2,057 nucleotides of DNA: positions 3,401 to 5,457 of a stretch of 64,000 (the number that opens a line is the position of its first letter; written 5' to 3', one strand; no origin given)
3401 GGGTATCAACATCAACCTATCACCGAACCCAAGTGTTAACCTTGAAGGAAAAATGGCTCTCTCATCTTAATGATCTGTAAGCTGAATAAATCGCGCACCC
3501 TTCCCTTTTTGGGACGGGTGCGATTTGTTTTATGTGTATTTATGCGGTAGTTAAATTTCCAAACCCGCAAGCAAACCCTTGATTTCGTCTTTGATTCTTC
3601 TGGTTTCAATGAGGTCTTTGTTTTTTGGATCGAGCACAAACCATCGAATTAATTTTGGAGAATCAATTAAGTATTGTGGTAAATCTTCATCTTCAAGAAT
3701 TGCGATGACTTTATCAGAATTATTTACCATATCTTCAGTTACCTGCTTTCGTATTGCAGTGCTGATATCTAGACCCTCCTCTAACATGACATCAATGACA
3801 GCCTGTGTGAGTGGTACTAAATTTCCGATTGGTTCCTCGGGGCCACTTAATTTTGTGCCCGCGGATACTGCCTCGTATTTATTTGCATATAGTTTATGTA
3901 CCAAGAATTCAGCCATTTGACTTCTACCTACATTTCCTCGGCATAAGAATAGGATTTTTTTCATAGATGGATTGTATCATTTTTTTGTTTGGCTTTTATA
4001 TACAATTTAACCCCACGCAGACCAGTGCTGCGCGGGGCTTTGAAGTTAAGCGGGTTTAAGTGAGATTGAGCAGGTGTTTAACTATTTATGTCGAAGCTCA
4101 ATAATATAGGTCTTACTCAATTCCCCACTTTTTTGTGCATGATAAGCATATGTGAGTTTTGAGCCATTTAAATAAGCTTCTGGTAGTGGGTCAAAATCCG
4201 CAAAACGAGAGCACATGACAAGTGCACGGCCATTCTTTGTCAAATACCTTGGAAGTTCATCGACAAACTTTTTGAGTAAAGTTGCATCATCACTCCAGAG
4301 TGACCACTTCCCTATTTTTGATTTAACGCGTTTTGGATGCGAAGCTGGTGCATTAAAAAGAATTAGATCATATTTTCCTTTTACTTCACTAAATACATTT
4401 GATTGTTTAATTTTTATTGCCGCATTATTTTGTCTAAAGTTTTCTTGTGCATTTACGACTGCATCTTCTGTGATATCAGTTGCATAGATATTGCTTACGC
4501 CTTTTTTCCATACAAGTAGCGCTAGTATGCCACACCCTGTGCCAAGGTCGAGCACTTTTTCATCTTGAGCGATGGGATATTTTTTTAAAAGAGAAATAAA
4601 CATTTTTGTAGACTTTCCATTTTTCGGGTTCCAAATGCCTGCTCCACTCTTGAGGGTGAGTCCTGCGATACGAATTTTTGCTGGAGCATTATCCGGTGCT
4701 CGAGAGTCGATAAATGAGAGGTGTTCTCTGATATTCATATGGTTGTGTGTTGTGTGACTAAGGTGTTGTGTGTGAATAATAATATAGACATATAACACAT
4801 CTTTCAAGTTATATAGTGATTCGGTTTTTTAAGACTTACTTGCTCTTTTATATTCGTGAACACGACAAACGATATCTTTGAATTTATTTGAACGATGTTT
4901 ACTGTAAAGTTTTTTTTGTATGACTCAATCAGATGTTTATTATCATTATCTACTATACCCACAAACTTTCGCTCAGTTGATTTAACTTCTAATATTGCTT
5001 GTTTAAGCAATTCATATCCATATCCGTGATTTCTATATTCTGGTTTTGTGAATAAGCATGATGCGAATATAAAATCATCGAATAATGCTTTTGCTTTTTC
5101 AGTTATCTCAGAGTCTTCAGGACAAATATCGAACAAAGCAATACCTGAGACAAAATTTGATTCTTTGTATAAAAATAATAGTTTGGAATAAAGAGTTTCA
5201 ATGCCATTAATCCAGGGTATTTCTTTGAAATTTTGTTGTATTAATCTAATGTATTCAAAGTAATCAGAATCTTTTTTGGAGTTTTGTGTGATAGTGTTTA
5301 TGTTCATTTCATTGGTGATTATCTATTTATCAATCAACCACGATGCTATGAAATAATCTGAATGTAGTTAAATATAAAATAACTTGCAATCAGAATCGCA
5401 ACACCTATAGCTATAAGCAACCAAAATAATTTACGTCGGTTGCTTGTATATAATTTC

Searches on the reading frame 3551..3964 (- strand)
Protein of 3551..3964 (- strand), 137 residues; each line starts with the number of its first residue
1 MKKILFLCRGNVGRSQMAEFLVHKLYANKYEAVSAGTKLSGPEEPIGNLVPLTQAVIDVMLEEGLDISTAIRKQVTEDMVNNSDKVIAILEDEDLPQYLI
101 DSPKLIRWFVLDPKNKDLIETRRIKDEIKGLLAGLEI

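Call 3: search_protein_families(library=pfam, proteins=[window:3551-3964:-], max_evalue=0.01)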
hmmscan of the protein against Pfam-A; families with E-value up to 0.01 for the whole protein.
window:3551-3964:- (137 aa): 1 family
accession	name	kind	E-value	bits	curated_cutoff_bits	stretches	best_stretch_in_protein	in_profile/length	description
PF01451.26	LMWPc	-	1.6e-12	48.2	23.2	1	4-93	1-88/144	Low molecular weight phosphotyrosine protein phosphatase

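Call 5: search_protein_families(library=ncbifam, proteins=[window:3551-3964:-], max_evalue=0.01)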
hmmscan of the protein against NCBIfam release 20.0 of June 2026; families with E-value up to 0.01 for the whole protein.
window:3551-3964:- (137 aa): 5 families
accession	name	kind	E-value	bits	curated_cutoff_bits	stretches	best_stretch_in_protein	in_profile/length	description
NF010053.0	PRK13530.1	subfamily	1.7e-14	54.3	215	1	2-130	4-123/133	arsenate reductase (thioredoxin)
TIGR02691.1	arsC_pI258_fam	equivalog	1.7e-13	50.9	174.3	1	4-130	1-124/129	arsenate reductase (thioredoxin)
TIGR02689.1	ars_reduc_gluta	equivalog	2.9e-12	46.9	157.6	1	2-130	1-120/126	arsenate reductase, glutathione/glutaredoxin type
NF007520.0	PRK10126.1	equivalog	0.0011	19.4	243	1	2-89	3-82/147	low molecular weight protein-tyrosine-phosphatase Wzb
NF008486.0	PRK11391.1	equivalog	0.0025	18.3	247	1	2-97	7-93/148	phosphotyrosine-protein phosphatase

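Call 54: search_protein_families(library=padloc, proteins=[window:3551-3964:-], max_evalue=0.001)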
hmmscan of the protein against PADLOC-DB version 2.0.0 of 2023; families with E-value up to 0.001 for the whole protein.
window:3551-3964:- (137 aa): 0 families

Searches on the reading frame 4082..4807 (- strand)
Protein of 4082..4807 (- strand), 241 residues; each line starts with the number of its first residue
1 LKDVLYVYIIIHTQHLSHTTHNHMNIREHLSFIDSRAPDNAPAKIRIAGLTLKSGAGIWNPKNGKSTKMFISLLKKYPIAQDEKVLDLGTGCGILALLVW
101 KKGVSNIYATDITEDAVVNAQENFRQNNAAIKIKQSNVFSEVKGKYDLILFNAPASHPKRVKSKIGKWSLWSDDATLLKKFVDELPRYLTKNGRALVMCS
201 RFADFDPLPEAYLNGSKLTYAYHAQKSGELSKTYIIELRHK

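Call 3: search_protein_families(library=pfam, proteins=[window:4082-4807:-], max_evalue=0.01)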
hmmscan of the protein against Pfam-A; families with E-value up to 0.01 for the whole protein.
window:4082-4807:- (241 aa): 9 families
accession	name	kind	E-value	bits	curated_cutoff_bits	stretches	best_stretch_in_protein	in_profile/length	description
PF05175.20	MTS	-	1.8e-17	63.9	23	1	65-206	18-147/170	Methyltransferase small domain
PF06325.19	PrmA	-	1.5e-14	54.6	22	1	66-152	147-233/296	Ribosomal protein L11 methyltransferase (PrmA)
PF13847.12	Methyltransf_31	-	9.7e-10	38.7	27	1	81-197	3-109/145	Methyltransferase domain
PF13649.12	Methyltransf_25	-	2e-07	32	27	1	85-157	1-76/97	Methyltransferase domain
PF08242.18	Methyltransf_12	-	3.4e-05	24.9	30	1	86-158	1-78/98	Methyltransferase domain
PF08241.18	Methyltransf_11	-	7e-05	23.8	21.2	1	86-153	1-68/95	Methyltransferase domain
PF13489.12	Methyltransf_23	-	8.3e-05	22.8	27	1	79-153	20-89/164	Methyltransferase domain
PF10294.15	Methyltransf_16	-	9.8e-05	22.6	21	1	80-132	45-97/174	Lysine methyltransferase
PF12847.13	Methyltransf_18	-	0.00035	21.1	27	1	79-143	12-79/151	Methyltransferase domain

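Call 5: search_protein_families(library=ncbifam, proteins=[window:4082-4807:-], max_evalue=0.01)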
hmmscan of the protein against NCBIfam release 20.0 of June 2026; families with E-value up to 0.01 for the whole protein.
window:4082-4807:- (241 aa): 33 families (the best 25 are shown)
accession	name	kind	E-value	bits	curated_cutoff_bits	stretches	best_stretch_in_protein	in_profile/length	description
NF011529.0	PRK14968.1-3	equivalog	1.9e-28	99.2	162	1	45-210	3-167/198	putative methyltransferase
TIGR00537.1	hemK_rel_arch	hypoth_equivalog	2.4e-21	76.2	87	1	79-203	17-144/179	HemK2/MTQ2 family protein methyltransferase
TIGR03534.1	RF_mod_PrmC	equivalog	5.7e-16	58.7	199.1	1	67-154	73-165/253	peptide chain release factor N(5)-glutamine methyltransferase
NF001785.0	PRK00517.2-2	equivalog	6e-16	58.4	188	1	66-152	131-218/282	50S ribosomal protein L11 methyltransferase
NF011530.0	PRK14968.1-4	equivalog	2e-14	53.4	243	1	79-210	37-168/202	putative methyltransferase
NF001786.0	PRK00517.2-4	equivalog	3.7e-13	49.2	327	1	65-152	128-213/277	50S ribosomal protein L11 methyltransferase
NF007023.0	PRK09489.1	equivalog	1.9e-12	47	295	1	49-155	166-271/342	16S rRNA (guanine(1207)-N(2))-methyltransferase RsmC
TIGR00406.1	prmA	equivalog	8.4e-12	45.1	183.15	1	65-165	144-245/288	50S ribosomal protein L11 methyltransferase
TIGR00536.1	hemK_fam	subfamily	4e-11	42.5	115.5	1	72-154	108-191/286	HemK family protein methyltransferase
TIGR03533.1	L3_gln_methyl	equivalog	7.3e-11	41.9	229.7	1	81-156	121-200/284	50S ribosomal protein L3 N(5)-glutamine methyltransferase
NF011527.0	PRK14968.1-1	equivalog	8.3e-09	35.4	242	1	80-208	33-160/192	putative methyltransferase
NF047853.1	tRm6a37MtseTrmN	equivalog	5.4e-08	32.9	350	1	78-155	40-124/244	tRNA(1)(Val) (adenine(37)-N(6))-methyltransferase TrmN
NF001790.0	PRK00517.3-3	equivalog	1.9e-07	30.7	269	1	66-152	108-198/262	50S ribosomal protein L11 methyltransferase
NF001784.0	PRK00517.2-1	equivalog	2.8e-07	30.3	244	1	83-136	153-206/290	50S ribosomal protein L11 methyltransferase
NF011528.0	PRK14968.1-2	equivalog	1.3e-06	28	171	1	66-210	26-168/205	putative methyltransferase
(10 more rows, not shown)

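Call 54: search_protein_families(library=padloc, proteins=[window:4082-4807:-], max_evalue=0.001)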
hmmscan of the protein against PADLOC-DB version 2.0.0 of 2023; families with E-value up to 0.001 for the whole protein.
window:4082-4807:- (241 aa): 2 families
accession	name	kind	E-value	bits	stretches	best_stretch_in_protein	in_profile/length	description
PDLC04134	mad2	-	3e-21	73.8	1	52-201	266-398/492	mads_2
PDLC03248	MTase_II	-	3.7e-05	20.7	1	79-164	28-104/521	Type II methyltransferase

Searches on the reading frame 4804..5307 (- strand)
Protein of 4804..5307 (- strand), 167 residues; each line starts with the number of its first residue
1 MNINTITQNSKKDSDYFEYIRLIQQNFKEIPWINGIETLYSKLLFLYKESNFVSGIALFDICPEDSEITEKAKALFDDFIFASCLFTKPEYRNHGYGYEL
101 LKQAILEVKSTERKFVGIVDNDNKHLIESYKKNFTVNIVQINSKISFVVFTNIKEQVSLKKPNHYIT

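Call 3: search_protein_families(library=pfam, proteins=[window:4804-5307:-], max_evalue=0.01)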
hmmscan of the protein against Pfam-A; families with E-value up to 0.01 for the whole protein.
window:4804-5307:- (167 aa): 2 families
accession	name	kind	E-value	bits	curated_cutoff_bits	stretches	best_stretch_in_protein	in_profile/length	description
PF00583.31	Acetyltransf_1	-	1.5e-05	25.7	20.7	1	44-132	35-113/116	Acetyltransferase (GNAT) family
PF13508.13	Acetyltransf_7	-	8.7e-05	23.3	27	1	72-132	28-79/84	Acetyltransferase (GNAT) domain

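Call 5: search_protein_families(library=ncbifam, proteins=[window:4804-5307:-], max_evalue=0.01)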
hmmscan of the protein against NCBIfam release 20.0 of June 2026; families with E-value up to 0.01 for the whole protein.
window:4804-5307:- (167 aa): 0 families

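Call 54: search_protein_families(library=padloc, proteins=[window:4804-5307:-], max_evalue=0.001)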
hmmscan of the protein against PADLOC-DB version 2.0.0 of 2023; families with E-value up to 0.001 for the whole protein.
window:4804-5307:- (167 aa): 0 families
